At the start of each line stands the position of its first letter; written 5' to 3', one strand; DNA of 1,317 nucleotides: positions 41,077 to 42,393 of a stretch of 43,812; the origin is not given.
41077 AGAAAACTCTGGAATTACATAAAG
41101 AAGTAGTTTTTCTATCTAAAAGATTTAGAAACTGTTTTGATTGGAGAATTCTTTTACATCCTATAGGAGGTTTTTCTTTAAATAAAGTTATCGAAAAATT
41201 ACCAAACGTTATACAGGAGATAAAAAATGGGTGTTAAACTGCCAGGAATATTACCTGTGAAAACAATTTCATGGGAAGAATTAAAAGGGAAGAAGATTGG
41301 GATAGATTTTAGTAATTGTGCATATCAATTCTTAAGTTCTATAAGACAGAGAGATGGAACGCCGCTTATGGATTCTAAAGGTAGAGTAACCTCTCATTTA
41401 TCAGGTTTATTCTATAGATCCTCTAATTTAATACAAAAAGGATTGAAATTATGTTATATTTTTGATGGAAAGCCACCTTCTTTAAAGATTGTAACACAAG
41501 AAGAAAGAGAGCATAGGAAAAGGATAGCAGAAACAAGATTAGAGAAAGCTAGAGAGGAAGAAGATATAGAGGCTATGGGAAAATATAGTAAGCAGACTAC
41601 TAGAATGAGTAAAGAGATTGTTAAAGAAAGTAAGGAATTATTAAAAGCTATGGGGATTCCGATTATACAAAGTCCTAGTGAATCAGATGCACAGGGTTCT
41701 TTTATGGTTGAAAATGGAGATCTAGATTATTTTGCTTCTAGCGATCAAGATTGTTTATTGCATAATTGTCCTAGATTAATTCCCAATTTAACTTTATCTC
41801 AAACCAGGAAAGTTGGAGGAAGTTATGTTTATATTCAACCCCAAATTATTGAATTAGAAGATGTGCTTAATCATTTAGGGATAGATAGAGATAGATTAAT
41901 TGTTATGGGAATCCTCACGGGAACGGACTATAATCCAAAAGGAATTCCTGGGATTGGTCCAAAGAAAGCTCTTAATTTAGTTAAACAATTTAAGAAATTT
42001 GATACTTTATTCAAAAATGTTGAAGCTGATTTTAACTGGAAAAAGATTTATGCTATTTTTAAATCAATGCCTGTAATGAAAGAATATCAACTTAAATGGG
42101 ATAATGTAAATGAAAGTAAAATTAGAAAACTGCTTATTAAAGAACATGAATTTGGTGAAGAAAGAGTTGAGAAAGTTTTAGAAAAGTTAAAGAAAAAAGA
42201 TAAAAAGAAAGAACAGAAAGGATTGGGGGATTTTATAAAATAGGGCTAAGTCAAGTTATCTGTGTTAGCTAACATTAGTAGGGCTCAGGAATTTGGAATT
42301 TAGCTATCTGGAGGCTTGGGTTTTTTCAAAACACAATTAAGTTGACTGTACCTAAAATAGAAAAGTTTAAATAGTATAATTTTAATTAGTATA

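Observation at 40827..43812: fen1 is bracketed by degenerate copies of its own 5' and 3' ends, with foreign cassettes in between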

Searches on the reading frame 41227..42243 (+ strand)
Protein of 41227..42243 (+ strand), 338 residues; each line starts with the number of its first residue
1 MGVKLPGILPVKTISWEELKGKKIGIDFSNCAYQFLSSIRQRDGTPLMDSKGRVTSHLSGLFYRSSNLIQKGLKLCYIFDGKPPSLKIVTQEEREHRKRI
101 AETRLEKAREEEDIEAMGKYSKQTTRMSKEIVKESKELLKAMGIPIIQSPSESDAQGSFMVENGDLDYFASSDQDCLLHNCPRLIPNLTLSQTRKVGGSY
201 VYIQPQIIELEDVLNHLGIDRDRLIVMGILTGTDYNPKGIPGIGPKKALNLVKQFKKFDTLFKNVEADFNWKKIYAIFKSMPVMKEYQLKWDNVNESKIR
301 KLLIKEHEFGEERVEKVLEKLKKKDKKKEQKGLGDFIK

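Call 6: search_protein_families(library=pfam, proteins=[window:41227-42243:+], max_evalue=0.1)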
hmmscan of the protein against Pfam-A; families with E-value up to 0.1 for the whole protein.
window:41227-42243:+ (338 aa): 5 families
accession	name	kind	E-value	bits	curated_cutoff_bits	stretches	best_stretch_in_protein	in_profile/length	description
PF00867.23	XPG_I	-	4.4e-20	72.3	24.9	1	143-234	1-89/89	XPG I-region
PF00752.23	XPG_N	-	1.6e-14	54.7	22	1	11-99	16-99/101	XPG N-terminal domain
PF01367.25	5_3_exonuc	-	2.2e-05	25.3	40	1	236-270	19-52/97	5'-3' exonuclease, C-terminal SAM fold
PF14520.12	HHH_5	-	0.00036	21.4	27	1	239-263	6-31/57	Helix-hairpin-helix domain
PF12826.13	HHH_2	-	0.031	14.9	27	1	239-263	7-31/64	Helix-hairpin-helix motif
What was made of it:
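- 41227..42025 (+): Foreign 5' part of the working fen1 (nt 1 to about 799; MGVKLPG type), co-imported with the 5' cassette. XPG_N and XPG_I domains (call 6).
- On FEN1 / flap endonuclease (the working gene, 41227-42243): PF00752 E 1.6e-14, PF00867 E 4.4e-20, HhH hits (call 6).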

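Call 8: find_encoding_contigs(protein=window:41227-42243:+, flank=10000, max_places=10)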
Protein window:41227-42243:+ (338 aa): 1 contig read that carries it; 1 place shown.
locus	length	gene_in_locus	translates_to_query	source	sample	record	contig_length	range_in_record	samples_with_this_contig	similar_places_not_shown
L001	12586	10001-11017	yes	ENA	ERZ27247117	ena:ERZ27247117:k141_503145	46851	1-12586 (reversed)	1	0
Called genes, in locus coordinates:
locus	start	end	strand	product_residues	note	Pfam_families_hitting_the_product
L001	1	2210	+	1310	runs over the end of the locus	PF02359:CDC48_N, PF00004:AAA, PF14890:Intein_splicing, PF14528:LAGLIDADG_3, PF00004:AAA, PF17862:AAA_lid_3, PF00004:AAA, PF17862:AAA_lid_3, +23 more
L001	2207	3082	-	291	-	PF00557:Peptidase_M24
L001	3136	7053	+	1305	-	PF03104:DNA_pol_B_exo1, PF14890:Intein_splicing, PF14528:LAGLIDADG_3 (faint), PF00136:DNA_pol_B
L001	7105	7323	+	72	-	-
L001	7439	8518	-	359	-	PF01699:Na_Ca_ex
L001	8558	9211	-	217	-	-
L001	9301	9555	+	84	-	-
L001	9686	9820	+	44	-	-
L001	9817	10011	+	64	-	-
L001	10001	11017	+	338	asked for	PF00752:XPG_N, PF00867:XPG_I, PF01367:5_3_exonuc (weak)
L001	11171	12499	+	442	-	PF01637:ATPase_2, PF13173:AAA_14, PF13401:AAA_22 (weak), PF13635:DUF4143 (weak), PF03008:DUF234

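Call 10: find_homologous_proteins(query=window:41227-42243:+, max_evalue=1e-20)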
Query window:41227-42243:+ (338 aa): 5371 proteins with E <= 1e-20 among 7577 candidates; the best 120 are listed.
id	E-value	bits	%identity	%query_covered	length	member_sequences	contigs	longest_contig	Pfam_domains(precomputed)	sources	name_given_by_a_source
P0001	1.5e-221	753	100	100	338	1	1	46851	PF00867.24,PF00752.24,PF01367.26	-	-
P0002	7.8e-172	589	77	100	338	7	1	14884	PF00867.24,PF00752.24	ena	-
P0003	1.5e-165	569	74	100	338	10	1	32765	PF00867.24,PF00752.24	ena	-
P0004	2.0e-165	568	73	100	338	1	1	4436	PF00867.24,PF00752.24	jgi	jgi:flap endonuclease-1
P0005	6.3e-165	567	75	100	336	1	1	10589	PF00867.24,PF00752.24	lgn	-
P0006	1.0e-164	566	74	100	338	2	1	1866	PF00867.24,PF00752.24,PF01367.26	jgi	-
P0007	1.8e-164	565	74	100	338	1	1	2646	PF00867.24,PF00752.24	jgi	-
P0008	1.0e-161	556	71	100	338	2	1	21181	PF00867.24,PF00752.24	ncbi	-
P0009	1.3e-160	552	70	100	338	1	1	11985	PF00867.24,PF00752.24,PF01367.26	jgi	jgi:flap endonuclease-1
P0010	7.5e-160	550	72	100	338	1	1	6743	PF00867.24,PF00752.24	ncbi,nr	ncbi:MAG: flap endonuclease-1 [Nanoarchaeota archaeon]|nr:flap endonuclease-1 [Nanoarchaeota archaeo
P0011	2.1e-159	548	70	99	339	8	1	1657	PF00867.24,PF00752.24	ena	-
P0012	1.1e-158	546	72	100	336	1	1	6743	PF00867.24,PF00752.24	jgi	jgi:flap endonuclease-1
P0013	4.2e-158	544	71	99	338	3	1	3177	PF00867.24,PF00752.24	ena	-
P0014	3.0e-157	541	70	99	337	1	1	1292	PF00867.24,PF00752.24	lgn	-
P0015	7.9e-157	540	72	100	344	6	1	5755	PF00867.24,PF00752.24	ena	-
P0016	9.0e-157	540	70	99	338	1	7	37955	PF00867.24,PF00752.24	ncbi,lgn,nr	ncbi:flap endonuclease-1 [Candidatus Woesearchaeota archaeon]|nr:flap endonuclease-1 [Candidatus Woe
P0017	1.9e-156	539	70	100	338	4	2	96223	PF00867.24,PF00752.24,PF01367.26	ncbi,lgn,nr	ncbi:flap endonuclease-1 [Candidatus Woesearchaeota archaeon]|nr:flap endonuclease-1 [Candidatus Woe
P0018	4.8e-156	537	75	100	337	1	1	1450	PF00867.24,PF00752.24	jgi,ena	-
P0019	5.7e-156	537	70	100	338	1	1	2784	PF00867.24,PF00752.24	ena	-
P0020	7.4e-156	537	69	100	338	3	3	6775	PF00867.24,PF00752.24,PF01367.26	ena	-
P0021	1.7e-155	536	69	99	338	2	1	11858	PF00867.24,PF00752.24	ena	-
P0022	2.1e-155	535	72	99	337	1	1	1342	PF00867.24,PF00752.24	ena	-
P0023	3.0e-155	535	70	100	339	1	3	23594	PF00867.24,PF00752.24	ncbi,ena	-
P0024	5.1e-154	531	69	99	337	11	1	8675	PF00867.24,PF00752.24,PF01367.26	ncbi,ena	-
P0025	6.0e-154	531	68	99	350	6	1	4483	PF00867.24,PF00752.24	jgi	-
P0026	6.6e-154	530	71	99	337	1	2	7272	PF00867.24,PF00752.24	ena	-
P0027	3.0e-153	528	71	99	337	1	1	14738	PF00867.24,PF00752.24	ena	-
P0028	1.7e-152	526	70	99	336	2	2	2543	PF00867.24,PF00752.24,PF01367.26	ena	-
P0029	1.8e-152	526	69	100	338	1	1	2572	PF00867.24,PF00752.24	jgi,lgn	-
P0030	5.5e-152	524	69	99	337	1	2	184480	PF00867.24,PF00752.24,PF01367.26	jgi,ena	-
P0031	1.2e-151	523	70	99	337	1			PF00867.24,PF00752.24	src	-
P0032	3.0e-151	522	69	99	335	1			PF00867.24,PF00752.24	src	-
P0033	3.8e-151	521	68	100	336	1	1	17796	PF00867.24,PF00752.24,PF01367.26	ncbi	-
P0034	8.4e-151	520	70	100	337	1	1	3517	PF00867.24,PF00752.24,PF01367.26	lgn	-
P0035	2.7e-150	519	69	100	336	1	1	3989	PF00867.24,PF00752.24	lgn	-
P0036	2.8e-150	518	69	100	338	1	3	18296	PF00867.24,PF00752.24,PF01367.26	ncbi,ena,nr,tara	ncbi:flap endonuclease-1 [archaeon]|nr:flap endonuclease-1 [archaeon]|tara:strand:- start:2388 stop:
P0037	3.8e-150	518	68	100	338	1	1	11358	PF00867.24,PF00752.24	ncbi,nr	ncbi:MAG: flap endonuclease-1 [Nanoarchaeota archaeon]|nr:flap endonuclease-1 [Nanoarchaeota archaeo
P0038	3.9e-149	515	70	100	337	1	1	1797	PF00867.24,PF00752.24,PF12813.13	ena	-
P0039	4.6e-149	515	67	100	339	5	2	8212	PF00867.24,PF00752.24,PF03159.25,PF01367.26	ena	-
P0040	9.8e-149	513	66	100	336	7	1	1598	PF00867.24,PF00752.24,PF01367.26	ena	-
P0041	1.1e-148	513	67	99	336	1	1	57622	PF00867.24,PF00752.24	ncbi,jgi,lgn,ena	ncbi:MAG: flap endonuclease-1 [Candidatus Woesearchaeota archaeon]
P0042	1.2e-148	513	67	100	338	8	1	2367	PF00867.24,PF00752.24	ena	-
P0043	1.2e-148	513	66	99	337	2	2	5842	PF00867.24,PF00752.24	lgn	-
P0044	2.8e-148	512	70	100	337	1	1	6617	PF00867.24,PF00752.24,PF12813.13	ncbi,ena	-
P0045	3.1e-147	508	67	100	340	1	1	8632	PF00867.24,PF00752.24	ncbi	-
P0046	5.8e-147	508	70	96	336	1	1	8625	PF00867.24,PF00752.24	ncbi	-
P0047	1.1e-146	507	67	100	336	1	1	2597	PF00867.24,PF00752.24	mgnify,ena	mgnify:CR=1 FL=1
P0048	1.4e-145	503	69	100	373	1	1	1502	PF00867.24,PF00752.24,PF01367.26,PF12813.13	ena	-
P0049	1.5e-145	503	67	100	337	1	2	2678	PF00867.24,PF00752.24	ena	-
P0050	2.1e-145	502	67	99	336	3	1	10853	PF00867.24,PF00752.24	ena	-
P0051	6.6e-145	501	65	100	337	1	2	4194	PF00867.24,PF00752.24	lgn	-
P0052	1.2e-144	500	66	99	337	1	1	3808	PF00867.24,PF00752.24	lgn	-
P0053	5.2e-144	498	67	100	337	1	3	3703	PF00867.24,PF00752.24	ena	-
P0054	5.3e-144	498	67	100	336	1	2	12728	PF00867.24,PF00752.24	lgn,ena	-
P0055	4.9e-143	495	66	100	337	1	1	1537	PF00867.24,PF00752.24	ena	-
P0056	3.2e-139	482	64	100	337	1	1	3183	PF00867.24,PF00752.24,PF01367.26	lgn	-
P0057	6.6e-139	481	67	100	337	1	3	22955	PF00867.24,PF00752.24,PF12813.13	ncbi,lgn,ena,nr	ncbi:MAG: flap endonuclease-1 [Nanoarchaeota archaeon]|nr:flap endonuclease-1 [Nanoarchaeota archaeo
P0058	2.3e-138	479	65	100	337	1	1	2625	PF00867.24,PF00752.24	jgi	-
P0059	1.4e-133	464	63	97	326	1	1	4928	PF00867.24,PF00752.24,PF01367.26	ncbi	-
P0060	2.1e-133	463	62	100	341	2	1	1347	PF00867.24,PF00752.24,PF01367.26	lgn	-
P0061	1.8e-132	460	60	100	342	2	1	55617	PF00867.24,PF00752.24,PF01367.26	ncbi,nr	ncbi:MAG: flap endonuclease-1 [Nanoarchaeota archaeon]|nr:flap endonuclease-1 [Nanoarchaeota archaeo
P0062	2.7e-132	459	61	100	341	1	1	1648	PF00867.24,PF00752.24,PF01367.26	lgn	-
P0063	3.1e-132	459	60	100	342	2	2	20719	PF00867.24,PF00752.24,PF01367.26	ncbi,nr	ncbi:MAG: flap endonuclease-1 [Nanoarchaeota archaeon]|nr:flap endonuclease-1 [Nanoarchaeota archaeo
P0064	3.1e-132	459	60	100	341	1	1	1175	PF00867.24,PF00752.24,PF01367.26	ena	-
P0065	9.4e-132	458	62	99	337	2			PF00867.24,PF00752.24,PF01367.26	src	-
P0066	1.0e-131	457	62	100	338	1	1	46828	PF00867.24,PF00752.24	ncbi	-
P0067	1.1e-131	457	63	99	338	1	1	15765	PF00867.24,PF00752.24,PF03159.25,PF01367.26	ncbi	-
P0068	1.3e-131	457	62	100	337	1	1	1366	PF00867.24,PF00752.24,PF01367.26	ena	-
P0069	2.1e-131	456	59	100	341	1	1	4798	PF00867.24,PF00752.24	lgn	-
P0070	2.2e-131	456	62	100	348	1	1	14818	PF00867.24,PF00752.24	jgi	-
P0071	3.5e-131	456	60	100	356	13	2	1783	PF00867.24,PF00752.24,PF01367.26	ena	-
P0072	4.0e-131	456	62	100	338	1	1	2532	PF00867.24,PF00752.24,PF01367.26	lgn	-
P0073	7.0e-131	455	62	100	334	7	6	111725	PF00867.24,PF00752.24,PF01367.26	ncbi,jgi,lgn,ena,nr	ncbi:MAG: flap endonuclease-1 [Nanoarchaeota archaeon]|nr:flap endonuclease-1 [Nanoarchaeota archaeo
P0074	7.4e-131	455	62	100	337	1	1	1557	PF00867.24,PF00752.24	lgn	-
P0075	1.3e-130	454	62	100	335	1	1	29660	PF00867.24,PF00752.24,PF01367.26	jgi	-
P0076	1.5e-130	454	59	100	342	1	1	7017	PF00867.24,PF00752.24,PF01367.26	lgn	-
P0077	3.8e-130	452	62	100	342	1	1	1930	PF00867.24,PF00752.24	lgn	-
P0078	3.9e-130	452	59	100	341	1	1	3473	PF00867.24,PF00752.24,PF01367.26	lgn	-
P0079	7.8e-130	451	61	99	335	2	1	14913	PF00867.24,PF00752.24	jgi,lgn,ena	-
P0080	1.4e-129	450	61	99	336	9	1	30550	PF00867.24,PF00752.24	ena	-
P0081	1.6e-129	450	61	100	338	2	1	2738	PF00867.24,PF00752.24,PF01367.26,PF12813.13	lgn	-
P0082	1.8e-129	450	63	96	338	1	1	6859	PF00867.24,PF00752.24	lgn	-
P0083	2.8e-129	449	61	99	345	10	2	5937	PF00867.24,PF00752.24,PF01367.26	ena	-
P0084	1.2e-128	447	62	100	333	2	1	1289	PF00867.24,PF00752.24,PF01367.26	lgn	-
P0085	1.2e-128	447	61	100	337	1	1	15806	PF00867.24,PF00752.24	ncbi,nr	ncbi:flap endonuclease-1 [Candidatus Woesearchaeota archaeon]|nr:flap endonuclease-1 [Candidatus Woe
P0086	1.3e-128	447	61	100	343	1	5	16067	PF00867.24,PF00752.24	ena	-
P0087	1.3e-128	447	61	100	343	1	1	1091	PF00867.24,PF00752.24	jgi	-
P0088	1.3e-128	447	61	100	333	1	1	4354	PF00867.24,PF00752.24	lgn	-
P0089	1.8e-128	447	61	95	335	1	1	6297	PF00867.24,PF00752.24,PF01367.26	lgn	-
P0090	2.0e-128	447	61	100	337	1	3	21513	PF00867.24,PF00752.24,PF01367.26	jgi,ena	-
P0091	3.0e-128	446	62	96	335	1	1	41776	PF00867.24,PF00752.24,PF01367.26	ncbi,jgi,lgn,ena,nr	ncbi:MAG: flap endonuclease-1 [Nanoarchaeota archaeon]|nr:flap endonuclease-1 [Nanoarchaeota archaeo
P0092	4.0e-128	446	58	100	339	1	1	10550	PF00867.24,PF00752.24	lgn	-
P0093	6.2e-128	445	60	99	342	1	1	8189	PF00867.24,PF00752.24,PF01367.26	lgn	-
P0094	7.8e-128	445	60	100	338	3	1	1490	PF00867.24,PF00752.24,PF01367.26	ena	-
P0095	1.9e-127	443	60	99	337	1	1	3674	PF00867.24,PF00752.24,PF01367.26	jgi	-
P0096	2.3e-127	443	60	100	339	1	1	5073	PF00867.24,PF00752.24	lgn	-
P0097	3.7e-127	443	61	99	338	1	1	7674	PF00867.24,PF00752.24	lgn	-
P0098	6.0e-127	442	60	99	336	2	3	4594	PF00867.24,PF00752.24,PF01367.26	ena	-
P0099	7.7e-127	441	60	99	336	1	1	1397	PF00867.24,PF00752.24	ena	-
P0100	7.8e-127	441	61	100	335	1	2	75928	PF00867.24,PF00752.24,PF01367.26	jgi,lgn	-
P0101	8.2e-127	441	60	100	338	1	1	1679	PF00867.24,PF00752.24,PF01367.26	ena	-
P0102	1.1e-126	441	62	100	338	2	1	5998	PF00867.24,PF00752.24,PF01367.26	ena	-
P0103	1.7e-126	440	58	100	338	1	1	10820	PF00867.24,PF00752.24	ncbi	-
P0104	2.1e-126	440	60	99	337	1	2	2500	PF00867.24,PF00752.24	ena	-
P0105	2.1e-126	440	60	99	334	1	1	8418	PF00867.24,PF00752.24,PF01367.26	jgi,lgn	-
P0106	2.3e-126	440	60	100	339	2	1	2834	PF00867.24,PF00752.24,PF01367.26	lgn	-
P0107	2.3e-126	440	60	100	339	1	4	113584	PF00867.24,PF00752.24,PF01367.26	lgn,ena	-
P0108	2.4e-126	440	61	96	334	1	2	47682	PF00867.24,PF00752.24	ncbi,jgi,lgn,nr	ncbi:MAG: flap endonuclease-1 [Nanoarchaeota archaeon]|nr:flap endonuclease-1 [Nanoarchaeota archaeo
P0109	2.6e-126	440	59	100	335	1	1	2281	PF00867.24,PF00752.24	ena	-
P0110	2.8e-126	440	61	93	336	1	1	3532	PF00867.24,PF00752.24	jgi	-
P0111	3.1e-126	439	61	100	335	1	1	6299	PF00867.24,PF00752.24,PF01367.26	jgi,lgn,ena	-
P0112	3.1e-126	439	61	96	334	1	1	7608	PF00867.24,PF00752.24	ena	-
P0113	3.6e-126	439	60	100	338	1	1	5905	PF00867.24,PF00752.24,PF01367.26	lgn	-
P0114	4.0e-126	439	62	98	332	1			PF00867.24,PF00752.24,PF01367.26,PF02739.23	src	-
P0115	6.0e-126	439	59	100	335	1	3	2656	PF00867.24,PF00752.24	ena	-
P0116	9.1e-126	438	61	96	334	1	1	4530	PF00867.24,PF00752.24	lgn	-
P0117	1.0e-125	438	59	100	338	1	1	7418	PF00867.24,PF00752.24,PF01367.26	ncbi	-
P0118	1.2e-125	438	61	96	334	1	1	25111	PF00867.24,PF00752.24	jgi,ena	-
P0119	1.2e-125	438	60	99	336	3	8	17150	PF00867.24,PF00752.24,PF01367.26,PF02739.23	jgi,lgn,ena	-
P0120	2.4e-125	437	60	100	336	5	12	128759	PF00867.24,PF00752.24,PF01367.26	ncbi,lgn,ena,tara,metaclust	tara:strand:+ start:12198 stop:13208 length:1011 start_codon:yes stop_codon:yes gene_type:complete|m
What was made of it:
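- On FEN1 / flap endonuclease (the working gene, 41227-42243): 5371 homologues with E <= 1e-20, named flap endonuclease-1 by their sources (call 10).
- Nothing is more than 77% identical to this fen1 (call 10).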

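Call 14: find_encoding_contigs(protein=P0034, flank=10000, max_places=6)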
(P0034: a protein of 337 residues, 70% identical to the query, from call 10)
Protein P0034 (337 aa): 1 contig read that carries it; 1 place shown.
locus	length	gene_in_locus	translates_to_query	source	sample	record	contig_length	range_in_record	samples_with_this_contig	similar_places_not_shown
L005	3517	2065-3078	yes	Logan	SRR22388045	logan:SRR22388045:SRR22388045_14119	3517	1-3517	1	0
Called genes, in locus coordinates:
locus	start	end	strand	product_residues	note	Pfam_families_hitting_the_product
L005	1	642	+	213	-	?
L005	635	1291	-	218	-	PF12705:PDDEXK_1 (weak)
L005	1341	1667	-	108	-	-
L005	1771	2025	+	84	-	-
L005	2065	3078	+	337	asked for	PF00752:XPG_N, PF01367:5_3_exonuc (faint), PF00867:XPG_I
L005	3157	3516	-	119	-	?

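Call 15: find_encoding_contigs(protein=P0018, flank=10000, max_places=6)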
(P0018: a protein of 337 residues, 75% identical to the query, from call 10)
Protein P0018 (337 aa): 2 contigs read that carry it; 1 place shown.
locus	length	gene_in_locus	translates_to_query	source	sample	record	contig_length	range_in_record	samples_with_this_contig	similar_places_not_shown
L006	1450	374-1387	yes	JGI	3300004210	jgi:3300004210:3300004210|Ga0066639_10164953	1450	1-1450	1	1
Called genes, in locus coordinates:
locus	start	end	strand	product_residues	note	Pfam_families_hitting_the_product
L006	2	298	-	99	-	?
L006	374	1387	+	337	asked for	PF00752:XPG_N, PF00867:XPG_I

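Call 16: find_encoding_contigs(protein=P0002, flank=10000, max_places=6)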
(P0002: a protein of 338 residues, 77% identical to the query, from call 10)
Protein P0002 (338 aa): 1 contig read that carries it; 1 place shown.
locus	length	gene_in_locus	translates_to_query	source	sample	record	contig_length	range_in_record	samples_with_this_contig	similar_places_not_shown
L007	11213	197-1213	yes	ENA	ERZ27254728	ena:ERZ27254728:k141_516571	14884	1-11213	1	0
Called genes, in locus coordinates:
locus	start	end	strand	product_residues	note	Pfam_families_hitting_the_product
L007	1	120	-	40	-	?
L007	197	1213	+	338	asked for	PF00752:XPG_N, PF00867:XPG_I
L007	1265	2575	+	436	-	PF13173:AAA_14, PF13635:DUF4143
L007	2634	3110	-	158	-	-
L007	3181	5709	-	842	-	-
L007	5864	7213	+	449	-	-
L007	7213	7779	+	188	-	-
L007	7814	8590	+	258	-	PF25133:TYW2_N_2 (faint), PF02475:TRM5-TYW2_MTfase, PF05175:MTS (weak)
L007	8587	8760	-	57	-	-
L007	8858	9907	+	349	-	PF13412:HTH_24 (faint), PF14528:LAGLIDADG_3, PF01022:HTH_5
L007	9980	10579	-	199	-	-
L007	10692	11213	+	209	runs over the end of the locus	PF09622:DUF2391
